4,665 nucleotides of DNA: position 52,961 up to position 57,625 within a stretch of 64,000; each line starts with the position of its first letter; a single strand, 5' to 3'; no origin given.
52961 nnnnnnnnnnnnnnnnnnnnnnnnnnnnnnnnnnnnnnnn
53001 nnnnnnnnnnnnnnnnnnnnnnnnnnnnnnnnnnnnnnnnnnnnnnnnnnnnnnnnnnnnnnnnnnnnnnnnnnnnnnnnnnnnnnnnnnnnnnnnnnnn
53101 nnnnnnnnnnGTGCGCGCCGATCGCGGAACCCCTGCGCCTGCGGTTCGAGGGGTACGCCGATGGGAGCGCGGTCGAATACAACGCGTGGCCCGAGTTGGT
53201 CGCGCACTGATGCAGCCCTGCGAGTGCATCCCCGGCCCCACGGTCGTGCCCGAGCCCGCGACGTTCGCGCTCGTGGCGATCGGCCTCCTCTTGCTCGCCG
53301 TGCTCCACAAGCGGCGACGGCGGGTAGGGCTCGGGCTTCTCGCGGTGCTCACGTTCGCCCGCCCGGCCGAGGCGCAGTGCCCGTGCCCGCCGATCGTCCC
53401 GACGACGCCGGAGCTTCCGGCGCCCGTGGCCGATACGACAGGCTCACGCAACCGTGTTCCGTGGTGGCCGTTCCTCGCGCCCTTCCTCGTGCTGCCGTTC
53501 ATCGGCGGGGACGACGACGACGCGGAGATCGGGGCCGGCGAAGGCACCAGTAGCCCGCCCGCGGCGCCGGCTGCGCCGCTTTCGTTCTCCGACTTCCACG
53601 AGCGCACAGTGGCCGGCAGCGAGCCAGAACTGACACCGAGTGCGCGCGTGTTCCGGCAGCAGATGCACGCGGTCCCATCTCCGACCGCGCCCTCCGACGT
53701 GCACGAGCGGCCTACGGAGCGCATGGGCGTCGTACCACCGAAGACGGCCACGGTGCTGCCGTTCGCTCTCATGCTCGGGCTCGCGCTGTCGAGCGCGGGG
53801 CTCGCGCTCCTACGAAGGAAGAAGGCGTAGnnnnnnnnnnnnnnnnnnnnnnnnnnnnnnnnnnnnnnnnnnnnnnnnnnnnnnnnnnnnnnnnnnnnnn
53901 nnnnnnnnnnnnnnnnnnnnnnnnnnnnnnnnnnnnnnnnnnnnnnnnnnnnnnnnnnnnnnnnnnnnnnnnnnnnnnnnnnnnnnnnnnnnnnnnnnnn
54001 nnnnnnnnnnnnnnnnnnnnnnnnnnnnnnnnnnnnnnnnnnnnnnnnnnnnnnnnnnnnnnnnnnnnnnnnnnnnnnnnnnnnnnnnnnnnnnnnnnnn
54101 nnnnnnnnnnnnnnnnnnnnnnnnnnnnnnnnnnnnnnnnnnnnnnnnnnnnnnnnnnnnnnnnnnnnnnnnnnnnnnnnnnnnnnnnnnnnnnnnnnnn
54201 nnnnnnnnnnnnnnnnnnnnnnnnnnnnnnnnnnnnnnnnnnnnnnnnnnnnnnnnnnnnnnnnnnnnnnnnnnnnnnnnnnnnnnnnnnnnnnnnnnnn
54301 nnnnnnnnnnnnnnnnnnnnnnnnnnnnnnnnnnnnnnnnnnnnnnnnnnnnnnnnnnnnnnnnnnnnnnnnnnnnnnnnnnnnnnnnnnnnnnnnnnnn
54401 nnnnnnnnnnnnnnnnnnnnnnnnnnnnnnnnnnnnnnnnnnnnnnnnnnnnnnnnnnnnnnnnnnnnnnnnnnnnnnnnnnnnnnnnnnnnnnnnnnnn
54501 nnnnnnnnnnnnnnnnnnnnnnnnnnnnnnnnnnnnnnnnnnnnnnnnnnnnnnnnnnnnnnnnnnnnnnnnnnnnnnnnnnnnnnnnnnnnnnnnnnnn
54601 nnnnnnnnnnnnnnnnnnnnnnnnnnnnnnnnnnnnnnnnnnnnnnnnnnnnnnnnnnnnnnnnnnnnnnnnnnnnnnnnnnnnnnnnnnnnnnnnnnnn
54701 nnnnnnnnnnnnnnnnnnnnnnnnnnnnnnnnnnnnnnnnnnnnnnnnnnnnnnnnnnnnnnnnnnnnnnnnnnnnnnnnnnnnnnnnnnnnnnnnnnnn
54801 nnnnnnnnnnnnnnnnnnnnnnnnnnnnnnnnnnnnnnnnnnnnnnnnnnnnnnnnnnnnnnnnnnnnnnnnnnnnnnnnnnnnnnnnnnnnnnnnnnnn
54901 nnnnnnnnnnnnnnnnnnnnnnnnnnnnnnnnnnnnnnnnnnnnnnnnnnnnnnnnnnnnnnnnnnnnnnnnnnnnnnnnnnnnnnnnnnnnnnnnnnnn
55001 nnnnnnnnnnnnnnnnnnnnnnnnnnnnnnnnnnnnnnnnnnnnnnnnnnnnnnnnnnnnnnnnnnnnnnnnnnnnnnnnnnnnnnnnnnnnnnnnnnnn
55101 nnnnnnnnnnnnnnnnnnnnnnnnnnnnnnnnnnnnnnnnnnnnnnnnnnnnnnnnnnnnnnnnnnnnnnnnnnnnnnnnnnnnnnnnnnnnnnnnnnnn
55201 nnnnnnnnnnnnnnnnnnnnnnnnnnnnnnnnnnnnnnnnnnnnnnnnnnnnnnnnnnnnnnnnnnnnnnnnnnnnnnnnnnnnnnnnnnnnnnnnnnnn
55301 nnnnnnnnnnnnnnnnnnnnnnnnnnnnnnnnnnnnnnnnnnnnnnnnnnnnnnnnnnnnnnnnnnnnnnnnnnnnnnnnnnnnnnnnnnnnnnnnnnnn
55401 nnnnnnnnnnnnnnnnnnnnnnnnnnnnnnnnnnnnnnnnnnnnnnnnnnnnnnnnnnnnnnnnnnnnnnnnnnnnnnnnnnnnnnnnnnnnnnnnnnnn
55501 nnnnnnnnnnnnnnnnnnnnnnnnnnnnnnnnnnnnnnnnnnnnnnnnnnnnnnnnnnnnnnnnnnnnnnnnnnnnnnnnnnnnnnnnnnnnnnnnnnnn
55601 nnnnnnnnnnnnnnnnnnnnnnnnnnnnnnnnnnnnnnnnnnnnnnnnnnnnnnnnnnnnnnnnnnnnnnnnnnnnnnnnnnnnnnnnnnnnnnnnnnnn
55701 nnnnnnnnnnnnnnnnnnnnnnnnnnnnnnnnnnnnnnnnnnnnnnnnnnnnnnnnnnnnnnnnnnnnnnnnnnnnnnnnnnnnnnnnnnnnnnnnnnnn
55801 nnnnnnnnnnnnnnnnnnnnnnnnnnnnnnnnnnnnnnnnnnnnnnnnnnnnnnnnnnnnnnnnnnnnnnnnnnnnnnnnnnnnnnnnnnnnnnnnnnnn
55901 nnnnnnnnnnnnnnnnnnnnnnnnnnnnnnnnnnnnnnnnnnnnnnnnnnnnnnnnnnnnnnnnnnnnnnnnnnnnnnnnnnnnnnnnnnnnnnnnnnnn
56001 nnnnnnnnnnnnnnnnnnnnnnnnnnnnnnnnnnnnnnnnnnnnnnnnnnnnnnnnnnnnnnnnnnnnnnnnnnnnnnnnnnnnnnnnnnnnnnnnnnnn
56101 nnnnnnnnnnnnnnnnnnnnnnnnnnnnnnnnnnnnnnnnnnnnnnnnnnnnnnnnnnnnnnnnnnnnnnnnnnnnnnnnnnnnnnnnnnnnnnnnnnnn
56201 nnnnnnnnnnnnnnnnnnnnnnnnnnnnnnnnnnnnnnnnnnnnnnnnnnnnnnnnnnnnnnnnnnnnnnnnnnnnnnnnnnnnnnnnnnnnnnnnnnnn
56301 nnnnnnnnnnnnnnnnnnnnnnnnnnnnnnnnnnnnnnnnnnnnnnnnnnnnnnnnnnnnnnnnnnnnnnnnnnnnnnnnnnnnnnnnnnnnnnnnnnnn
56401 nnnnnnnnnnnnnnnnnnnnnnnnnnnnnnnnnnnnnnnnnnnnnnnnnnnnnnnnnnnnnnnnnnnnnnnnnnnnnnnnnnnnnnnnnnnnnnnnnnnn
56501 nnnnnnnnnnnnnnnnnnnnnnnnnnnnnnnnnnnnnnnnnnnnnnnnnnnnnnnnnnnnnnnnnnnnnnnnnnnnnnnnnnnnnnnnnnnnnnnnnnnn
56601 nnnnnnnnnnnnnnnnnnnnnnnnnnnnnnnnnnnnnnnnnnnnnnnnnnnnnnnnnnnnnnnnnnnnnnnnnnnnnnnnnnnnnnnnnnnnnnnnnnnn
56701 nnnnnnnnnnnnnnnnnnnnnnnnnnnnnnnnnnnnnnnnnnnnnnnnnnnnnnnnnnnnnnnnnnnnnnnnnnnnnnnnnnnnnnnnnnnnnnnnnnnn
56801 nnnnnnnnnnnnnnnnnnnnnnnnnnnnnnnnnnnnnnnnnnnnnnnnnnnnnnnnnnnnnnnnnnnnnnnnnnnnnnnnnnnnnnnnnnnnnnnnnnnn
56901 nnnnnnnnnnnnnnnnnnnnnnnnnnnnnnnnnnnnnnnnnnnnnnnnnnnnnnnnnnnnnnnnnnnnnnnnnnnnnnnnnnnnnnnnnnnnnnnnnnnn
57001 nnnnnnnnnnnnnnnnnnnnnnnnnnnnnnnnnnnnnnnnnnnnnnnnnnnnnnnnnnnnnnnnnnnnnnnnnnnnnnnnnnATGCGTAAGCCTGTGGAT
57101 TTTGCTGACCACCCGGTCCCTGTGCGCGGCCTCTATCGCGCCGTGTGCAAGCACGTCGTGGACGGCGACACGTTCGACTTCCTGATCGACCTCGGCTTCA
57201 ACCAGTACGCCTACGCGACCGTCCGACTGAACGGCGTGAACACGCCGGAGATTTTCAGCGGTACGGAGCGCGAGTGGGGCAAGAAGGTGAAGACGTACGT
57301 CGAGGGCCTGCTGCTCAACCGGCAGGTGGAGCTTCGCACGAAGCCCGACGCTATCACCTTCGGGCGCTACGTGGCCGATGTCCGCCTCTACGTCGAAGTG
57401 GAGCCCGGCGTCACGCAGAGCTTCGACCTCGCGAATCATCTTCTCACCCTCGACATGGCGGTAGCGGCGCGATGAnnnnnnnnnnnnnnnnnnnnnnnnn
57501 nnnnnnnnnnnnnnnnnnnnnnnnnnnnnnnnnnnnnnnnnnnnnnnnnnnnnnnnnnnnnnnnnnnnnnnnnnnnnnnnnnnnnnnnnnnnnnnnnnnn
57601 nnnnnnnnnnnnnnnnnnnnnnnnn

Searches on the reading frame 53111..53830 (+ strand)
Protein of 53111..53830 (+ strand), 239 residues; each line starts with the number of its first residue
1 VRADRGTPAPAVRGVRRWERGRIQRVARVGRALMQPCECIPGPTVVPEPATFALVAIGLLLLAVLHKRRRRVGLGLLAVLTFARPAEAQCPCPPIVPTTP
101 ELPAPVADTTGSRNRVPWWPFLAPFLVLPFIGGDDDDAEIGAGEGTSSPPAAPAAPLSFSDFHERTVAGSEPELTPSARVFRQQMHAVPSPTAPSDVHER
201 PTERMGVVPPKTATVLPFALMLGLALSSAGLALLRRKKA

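Call 48: search_protein_families(library=ncbifam, proteins=[window:53111-53830:+], max_evalue=1)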
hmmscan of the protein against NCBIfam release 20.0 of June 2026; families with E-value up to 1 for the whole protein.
window:53111-53830:+ (239 aa): 16 families
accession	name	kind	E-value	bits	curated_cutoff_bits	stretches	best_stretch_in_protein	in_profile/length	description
NF038129.1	PEP_NF038129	equivalog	5.5e-05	23.1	65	1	43-69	168-194/194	NF038129 family PEP-CTERM protein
NF041538.1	PEP_EDSA_1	subfamily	8.4e-05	22.4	100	1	46-69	284-307/307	EDSAP-1 family PEP-CTERM protein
TIGR02595.1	PEP_CTERM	domain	0.0003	21.4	16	1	46-71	1-24/24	PEP-CTERM sorting domain-containing protein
NF033554.9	floc_PepA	equivalog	0.0003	20.7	80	1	45-70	236-261/261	flocculation-associated PEP-CTERM protein PepA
NF041927.1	Xrt_dep_XDP1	equivalog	0.00094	19.2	125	1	41-69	214-242/242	exosortase-dependent surface protein XDP1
NF038119.1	PEP_CTERM_MHFG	equivalog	0.0011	19.3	100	1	33-70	223-260/260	MHFG family PEP-CTERM protein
NF038124.1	PEP_CTERM_TLD_A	exception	0.0013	18.4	100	1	45-70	210-235/235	PEP_CTERM-anchored TLD domain-containing protein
NF038125.1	PEP_CTERM_THxN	subfamily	0.0025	17.4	85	1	45-69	222-246/246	THxN family PEP-CTERM protein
NF038126.1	PEP_CTERM_FxDxF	subfamily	0.0029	17.8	50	1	44-69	140-165/165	FxDxF family PEP-CTERM protein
NF033947.0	PEP-cistern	hypoth_equivalog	0.0064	16.2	60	1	41-68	168-195/195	cistern family PEP-CTERM protein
NF038120.1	PEP_CTERM_QFxxD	subfamily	0.0092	15.9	80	1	44-69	191-214/215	NF038120 family PEP-CTERM protein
NF038118.1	PEP_CTERM_CCXG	equivalog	0.0093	15.6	90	1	45-69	175-199/199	CCXG family PEP-CTERM protein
NF058670.1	sorting_LPXTATN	domain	0.014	15.7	32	0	210-234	2-26/32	LPxTATN C-terminal sorting signal domain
TIGR01167.1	LPXTG_anchor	domain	0.052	14.2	15.9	1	210-238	3-32/34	LPXTG cell wall anchor domain-containing protein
NF033507.3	Loki-CTERM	subfamily_domain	0.13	12.6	19.9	0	49-71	5-27/27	Loki-CTERM sorting domain-containing protein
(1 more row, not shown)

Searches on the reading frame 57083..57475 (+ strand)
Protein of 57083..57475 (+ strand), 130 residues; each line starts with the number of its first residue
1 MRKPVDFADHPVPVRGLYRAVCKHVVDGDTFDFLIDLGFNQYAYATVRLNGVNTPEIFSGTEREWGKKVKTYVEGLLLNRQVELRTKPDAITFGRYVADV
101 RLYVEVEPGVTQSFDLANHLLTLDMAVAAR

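Call 48: search_protein_families(library=ncbifam, proteins=[window:57083-57475:+], max_evalue=1)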
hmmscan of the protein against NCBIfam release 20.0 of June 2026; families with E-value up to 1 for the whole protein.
window:57083-57475:+ (130 aa): 2 families
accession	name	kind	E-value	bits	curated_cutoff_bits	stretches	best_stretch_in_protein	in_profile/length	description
NF047969.1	CaNuclEcnA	equivalog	1.5e-05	25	180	1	18-59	5-41/151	calcium-activated nuclease EcnA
NF047694.1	TnucaseNucIStaph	equivalog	0.00058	19.4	250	1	22-101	49-127/175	thermonuclease NucI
